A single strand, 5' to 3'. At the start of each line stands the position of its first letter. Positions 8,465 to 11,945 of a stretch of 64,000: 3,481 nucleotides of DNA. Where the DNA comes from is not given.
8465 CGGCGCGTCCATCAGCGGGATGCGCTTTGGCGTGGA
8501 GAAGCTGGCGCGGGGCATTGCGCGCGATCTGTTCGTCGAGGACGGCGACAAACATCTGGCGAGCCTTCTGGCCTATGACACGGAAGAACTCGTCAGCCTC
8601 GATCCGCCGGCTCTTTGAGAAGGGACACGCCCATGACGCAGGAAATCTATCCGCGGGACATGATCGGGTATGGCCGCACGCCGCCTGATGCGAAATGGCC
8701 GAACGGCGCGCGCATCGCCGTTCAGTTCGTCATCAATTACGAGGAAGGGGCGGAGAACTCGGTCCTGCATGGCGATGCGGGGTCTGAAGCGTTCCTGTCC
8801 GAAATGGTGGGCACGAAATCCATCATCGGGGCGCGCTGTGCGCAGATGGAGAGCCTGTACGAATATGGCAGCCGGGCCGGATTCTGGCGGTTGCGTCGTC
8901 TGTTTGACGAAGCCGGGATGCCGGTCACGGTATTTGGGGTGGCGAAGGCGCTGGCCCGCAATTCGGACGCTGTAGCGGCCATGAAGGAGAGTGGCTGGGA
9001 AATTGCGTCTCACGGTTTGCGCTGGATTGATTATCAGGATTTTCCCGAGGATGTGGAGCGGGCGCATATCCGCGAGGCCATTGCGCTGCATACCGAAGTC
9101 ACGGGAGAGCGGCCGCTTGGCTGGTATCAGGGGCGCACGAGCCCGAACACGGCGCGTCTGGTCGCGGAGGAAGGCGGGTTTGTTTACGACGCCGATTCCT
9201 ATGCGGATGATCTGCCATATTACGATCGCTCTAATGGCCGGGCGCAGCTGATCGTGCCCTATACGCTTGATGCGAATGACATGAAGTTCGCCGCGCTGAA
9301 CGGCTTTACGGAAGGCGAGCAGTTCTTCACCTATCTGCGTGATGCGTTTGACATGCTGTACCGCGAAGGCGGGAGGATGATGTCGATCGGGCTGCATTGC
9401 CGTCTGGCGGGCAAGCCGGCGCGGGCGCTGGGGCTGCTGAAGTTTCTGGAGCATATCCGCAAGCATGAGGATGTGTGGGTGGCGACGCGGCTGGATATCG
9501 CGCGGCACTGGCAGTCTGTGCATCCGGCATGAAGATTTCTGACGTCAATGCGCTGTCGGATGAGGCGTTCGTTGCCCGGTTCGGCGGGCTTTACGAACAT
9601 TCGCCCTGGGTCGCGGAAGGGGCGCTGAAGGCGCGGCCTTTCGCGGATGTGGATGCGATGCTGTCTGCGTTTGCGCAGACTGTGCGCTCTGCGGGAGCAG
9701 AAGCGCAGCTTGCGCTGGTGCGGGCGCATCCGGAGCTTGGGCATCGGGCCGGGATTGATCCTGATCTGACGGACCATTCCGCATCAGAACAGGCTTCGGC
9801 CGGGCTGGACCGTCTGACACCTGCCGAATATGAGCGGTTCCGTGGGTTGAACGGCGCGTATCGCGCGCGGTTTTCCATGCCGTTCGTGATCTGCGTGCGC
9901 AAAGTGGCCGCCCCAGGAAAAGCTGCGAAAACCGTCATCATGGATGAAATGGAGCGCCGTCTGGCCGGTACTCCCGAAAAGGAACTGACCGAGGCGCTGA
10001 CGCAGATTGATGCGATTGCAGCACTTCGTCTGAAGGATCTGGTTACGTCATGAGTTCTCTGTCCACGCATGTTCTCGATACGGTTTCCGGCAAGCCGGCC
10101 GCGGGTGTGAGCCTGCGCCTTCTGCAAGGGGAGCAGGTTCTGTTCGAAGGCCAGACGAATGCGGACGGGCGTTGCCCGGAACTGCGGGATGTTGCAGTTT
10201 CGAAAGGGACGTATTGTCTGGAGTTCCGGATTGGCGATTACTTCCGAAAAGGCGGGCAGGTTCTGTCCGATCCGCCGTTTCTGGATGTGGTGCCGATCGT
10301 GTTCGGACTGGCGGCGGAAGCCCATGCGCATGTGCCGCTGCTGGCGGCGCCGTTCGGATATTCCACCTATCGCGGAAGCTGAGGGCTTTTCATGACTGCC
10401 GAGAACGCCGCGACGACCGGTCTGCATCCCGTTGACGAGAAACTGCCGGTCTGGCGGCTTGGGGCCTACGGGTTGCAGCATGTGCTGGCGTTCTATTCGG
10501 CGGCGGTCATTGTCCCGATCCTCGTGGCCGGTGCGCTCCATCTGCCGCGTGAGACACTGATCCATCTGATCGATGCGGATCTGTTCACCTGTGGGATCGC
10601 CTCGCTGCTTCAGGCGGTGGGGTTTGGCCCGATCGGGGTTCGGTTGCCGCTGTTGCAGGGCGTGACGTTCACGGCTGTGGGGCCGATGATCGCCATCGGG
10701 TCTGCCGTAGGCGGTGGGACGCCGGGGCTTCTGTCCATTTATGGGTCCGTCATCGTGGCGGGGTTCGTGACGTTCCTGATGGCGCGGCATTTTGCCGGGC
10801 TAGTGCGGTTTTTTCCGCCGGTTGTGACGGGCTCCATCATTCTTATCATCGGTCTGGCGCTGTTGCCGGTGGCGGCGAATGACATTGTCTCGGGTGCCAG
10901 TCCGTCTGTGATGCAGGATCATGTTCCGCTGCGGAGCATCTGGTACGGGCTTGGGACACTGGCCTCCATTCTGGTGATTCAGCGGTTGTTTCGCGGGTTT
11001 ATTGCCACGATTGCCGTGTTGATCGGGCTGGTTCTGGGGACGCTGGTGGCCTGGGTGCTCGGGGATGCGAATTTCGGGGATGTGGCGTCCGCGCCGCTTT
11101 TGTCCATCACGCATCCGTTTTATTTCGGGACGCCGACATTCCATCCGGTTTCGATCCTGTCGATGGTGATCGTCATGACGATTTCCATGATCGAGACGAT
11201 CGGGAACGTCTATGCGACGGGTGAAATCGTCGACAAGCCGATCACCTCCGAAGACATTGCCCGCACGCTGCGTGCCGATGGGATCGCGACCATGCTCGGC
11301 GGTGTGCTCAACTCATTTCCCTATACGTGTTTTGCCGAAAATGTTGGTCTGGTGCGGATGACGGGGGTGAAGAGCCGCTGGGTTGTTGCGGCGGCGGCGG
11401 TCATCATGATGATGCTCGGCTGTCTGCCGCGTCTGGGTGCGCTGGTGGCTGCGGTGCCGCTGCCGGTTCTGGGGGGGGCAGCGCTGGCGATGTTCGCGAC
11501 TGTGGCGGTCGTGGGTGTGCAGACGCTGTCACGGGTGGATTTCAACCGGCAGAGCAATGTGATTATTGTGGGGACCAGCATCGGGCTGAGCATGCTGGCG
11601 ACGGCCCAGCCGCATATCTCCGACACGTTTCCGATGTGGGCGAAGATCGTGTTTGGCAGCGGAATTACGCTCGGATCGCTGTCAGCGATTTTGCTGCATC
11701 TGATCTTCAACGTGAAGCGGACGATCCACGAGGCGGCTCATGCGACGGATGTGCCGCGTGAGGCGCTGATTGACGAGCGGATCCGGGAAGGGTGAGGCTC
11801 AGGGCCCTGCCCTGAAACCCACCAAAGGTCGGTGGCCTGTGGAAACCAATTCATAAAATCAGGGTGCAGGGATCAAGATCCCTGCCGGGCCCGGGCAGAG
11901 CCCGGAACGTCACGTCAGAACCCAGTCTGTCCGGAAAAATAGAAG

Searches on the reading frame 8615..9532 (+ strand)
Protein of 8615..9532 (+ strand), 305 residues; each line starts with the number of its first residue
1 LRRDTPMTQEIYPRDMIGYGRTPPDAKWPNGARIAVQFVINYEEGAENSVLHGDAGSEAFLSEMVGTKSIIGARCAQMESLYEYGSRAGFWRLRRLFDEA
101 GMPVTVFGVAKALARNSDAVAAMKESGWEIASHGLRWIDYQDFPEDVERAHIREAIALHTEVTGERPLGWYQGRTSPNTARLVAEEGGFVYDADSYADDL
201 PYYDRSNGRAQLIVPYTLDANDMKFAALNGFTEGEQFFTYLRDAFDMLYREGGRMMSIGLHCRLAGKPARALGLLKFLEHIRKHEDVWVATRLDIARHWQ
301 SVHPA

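Call 48: search_protein_families(library=pfam, proteins=[window:8615-9532:+], max_evalue=0.00001)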
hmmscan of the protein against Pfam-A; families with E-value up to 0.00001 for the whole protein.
window:8615-9532:+ (305 aa): 1 family
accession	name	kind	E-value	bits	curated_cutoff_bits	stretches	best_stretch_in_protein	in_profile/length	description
PF01522.26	Polysacc_deac_1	-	6.2e-10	39.5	23.1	1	82-170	13-101/124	Polysaccharide deacetylase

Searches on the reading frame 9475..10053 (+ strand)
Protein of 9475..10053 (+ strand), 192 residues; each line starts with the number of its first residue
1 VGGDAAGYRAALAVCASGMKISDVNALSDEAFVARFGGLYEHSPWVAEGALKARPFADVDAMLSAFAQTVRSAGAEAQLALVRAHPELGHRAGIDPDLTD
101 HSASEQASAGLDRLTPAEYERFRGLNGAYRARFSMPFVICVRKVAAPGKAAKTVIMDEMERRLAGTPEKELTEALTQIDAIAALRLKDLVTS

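Call 48: search_protein_families(library=pfam, proteins=[window:9475-10053:+], max_evalue=0.00001)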
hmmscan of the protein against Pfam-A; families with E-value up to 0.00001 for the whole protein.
window:9475-10053:+ (192 aa): 1 family
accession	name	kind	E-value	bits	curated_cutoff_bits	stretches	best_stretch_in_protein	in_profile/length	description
PF09349.15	OHCU_decarbox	-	3.1e-47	161.4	24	1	25-187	1-155/155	OHCU decarboxylase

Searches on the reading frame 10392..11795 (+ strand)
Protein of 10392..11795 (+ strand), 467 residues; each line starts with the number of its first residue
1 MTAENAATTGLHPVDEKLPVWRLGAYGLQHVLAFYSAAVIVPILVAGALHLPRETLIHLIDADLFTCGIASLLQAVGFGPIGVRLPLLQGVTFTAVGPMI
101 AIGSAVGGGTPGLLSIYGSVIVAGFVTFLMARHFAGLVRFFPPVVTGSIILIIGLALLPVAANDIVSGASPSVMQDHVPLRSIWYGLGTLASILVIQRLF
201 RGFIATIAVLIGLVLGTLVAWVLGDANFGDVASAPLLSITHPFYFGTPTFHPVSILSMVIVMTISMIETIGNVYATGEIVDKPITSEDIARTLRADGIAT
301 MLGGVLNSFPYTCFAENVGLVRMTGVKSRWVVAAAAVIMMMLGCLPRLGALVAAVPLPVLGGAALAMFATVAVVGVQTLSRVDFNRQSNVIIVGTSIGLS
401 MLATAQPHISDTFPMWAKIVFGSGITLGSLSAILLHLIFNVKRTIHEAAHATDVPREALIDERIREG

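Call 48: search_protein_families(library=pfam, proteins=[window:10392-11795:+], max_evalue=0.00001)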
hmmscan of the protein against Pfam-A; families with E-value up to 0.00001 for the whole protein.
window:10392-11795:+ (467 aa): 1 family
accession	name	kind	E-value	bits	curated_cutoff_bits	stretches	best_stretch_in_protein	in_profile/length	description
PF00860.26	Xan_ur_permease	-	2.3e-102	343.1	27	1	26-408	6-388/389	Permease family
